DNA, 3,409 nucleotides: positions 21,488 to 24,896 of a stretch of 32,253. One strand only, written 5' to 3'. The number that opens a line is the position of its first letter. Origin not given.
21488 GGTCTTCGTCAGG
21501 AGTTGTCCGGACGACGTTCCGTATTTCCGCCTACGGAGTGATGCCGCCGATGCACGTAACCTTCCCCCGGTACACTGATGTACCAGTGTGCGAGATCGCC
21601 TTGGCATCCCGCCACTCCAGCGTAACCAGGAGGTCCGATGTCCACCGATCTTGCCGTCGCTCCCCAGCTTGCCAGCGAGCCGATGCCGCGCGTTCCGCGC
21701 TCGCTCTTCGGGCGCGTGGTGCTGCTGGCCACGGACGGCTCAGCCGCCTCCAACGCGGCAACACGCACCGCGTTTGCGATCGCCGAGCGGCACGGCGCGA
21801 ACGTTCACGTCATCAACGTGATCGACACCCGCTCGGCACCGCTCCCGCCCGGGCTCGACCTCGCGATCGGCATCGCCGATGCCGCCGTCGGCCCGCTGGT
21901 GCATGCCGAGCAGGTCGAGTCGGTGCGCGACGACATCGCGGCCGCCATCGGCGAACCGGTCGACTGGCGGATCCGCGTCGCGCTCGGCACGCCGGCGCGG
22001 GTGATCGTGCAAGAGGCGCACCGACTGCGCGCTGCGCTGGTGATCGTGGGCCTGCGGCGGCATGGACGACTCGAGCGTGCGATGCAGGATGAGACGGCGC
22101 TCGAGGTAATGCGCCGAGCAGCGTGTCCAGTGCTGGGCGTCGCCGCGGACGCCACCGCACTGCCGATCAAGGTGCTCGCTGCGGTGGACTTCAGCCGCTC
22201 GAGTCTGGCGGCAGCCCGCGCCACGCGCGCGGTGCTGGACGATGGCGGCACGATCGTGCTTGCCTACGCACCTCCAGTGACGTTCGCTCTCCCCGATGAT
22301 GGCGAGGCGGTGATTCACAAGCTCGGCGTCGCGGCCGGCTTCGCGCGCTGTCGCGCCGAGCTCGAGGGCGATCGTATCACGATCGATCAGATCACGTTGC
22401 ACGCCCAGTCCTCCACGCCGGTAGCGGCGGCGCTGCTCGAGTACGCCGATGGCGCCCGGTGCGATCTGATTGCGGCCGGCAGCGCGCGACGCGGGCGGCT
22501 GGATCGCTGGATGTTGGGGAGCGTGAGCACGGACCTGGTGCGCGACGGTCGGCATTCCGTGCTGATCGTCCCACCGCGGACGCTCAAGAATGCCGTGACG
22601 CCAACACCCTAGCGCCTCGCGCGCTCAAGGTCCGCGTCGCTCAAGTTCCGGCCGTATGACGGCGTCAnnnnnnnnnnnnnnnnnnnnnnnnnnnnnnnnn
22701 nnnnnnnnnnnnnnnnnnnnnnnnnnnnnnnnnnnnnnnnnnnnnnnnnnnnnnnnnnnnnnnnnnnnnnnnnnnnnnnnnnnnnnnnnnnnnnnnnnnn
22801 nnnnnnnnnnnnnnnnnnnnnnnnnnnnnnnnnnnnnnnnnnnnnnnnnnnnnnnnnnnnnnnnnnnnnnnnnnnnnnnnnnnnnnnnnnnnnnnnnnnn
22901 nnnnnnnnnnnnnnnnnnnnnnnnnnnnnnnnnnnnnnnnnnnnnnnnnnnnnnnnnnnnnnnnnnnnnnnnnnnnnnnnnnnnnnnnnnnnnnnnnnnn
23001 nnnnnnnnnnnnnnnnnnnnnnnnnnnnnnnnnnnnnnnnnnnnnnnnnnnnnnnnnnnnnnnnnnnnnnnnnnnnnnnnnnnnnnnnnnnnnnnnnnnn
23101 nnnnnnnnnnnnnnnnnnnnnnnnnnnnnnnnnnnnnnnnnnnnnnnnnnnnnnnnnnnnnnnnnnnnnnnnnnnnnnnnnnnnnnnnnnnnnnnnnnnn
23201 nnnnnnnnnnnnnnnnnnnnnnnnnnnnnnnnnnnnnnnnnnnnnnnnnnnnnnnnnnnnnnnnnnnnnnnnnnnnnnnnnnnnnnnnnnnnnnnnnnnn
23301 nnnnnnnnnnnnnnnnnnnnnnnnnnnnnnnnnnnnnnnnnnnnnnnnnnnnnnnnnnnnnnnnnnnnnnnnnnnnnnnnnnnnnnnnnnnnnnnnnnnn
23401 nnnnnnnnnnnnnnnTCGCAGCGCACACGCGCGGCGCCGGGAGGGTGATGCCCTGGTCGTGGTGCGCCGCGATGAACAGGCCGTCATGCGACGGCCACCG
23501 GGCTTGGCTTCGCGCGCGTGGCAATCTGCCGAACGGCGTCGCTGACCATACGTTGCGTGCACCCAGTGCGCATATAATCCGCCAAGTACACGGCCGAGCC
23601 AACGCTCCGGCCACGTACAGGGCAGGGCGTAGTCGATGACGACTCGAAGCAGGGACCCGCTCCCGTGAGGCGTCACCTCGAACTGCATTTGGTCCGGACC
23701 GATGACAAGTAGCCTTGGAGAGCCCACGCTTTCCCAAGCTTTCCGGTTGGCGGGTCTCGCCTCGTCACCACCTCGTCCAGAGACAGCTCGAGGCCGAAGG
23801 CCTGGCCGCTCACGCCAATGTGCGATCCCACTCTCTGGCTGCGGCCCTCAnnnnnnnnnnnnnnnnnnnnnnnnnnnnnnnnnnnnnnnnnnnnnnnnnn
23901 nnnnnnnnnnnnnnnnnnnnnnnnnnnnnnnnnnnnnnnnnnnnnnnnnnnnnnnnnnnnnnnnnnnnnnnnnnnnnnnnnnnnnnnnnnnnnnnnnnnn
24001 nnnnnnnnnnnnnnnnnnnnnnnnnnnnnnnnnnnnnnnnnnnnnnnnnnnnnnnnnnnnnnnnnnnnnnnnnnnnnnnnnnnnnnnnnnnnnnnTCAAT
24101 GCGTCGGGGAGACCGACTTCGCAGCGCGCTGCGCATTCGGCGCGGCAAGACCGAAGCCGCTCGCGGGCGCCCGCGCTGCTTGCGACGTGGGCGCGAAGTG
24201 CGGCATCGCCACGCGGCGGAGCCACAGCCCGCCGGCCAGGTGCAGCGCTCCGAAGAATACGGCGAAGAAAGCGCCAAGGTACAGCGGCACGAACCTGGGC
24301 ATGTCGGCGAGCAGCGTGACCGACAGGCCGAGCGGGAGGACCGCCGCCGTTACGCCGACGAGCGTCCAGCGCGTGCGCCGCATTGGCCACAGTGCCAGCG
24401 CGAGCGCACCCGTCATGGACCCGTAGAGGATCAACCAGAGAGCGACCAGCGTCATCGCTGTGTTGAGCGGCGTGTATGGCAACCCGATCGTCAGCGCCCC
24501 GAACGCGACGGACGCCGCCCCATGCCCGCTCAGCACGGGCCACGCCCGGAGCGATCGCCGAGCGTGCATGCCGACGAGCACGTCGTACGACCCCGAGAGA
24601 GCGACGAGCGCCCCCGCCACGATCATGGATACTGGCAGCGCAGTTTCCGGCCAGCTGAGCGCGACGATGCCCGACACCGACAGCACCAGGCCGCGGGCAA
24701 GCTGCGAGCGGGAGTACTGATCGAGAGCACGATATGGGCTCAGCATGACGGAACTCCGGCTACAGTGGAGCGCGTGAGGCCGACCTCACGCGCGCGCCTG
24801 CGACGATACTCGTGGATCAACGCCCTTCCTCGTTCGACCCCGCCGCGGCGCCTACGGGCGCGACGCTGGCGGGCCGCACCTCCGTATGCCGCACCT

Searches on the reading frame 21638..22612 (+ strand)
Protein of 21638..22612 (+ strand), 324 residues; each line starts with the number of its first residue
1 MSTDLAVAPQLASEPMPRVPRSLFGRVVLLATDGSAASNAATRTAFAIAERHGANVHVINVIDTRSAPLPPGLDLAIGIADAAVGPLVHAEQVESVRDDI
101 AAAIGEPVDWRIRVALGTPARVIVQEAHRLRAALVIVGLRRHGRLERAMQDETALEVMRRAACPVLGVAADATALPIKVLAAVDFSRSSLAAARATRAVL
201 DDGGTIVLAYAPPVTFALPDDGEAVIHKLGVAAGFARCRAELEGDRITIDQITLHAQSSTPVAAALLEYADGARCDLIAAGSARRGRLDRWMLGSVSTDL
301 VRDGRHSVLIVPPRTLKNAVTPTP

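Call 65: search_protein_families(library=pfam, proteins=[window:21638-22612:+], max_evalue=0.001)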
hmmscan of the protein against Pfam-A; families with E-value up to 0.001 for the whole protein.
window:21638-22612:+ (324 aa): 1 family
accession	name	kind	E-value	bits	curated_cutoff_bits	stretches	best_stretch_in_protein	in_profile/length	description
PF00582.32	Usp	-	1.4e-33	116.9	24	2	27-166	4-138/141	Universal stress protein family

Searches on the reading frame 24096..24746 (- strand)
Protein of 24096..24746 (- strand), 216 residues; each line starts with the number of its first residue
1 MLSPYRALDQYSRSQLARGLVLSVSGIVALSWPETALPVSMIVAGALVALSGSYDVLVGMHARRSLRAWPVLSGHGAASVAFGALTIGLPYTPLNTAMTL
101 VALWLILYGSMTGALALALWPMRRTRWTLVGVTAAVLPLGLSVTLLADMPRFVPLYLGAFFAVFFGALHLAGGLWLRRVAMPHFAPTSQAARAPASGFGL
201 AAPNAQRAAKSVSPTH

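Call 65: search_protein_families(library=pfam, proteins=[window:24096-24746:-], max_evalue=0.001)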
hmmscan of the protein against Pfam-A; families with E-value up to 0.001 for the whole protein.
window:24096-24746:- (216 aa): 1 family
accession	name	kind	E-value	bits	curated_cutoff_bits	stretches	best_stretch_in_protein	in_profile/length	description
PF03729.18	DUF308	-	5.8e-09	36.5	25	1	18-74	2-61/73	Short repeat of unknown function (DUF308)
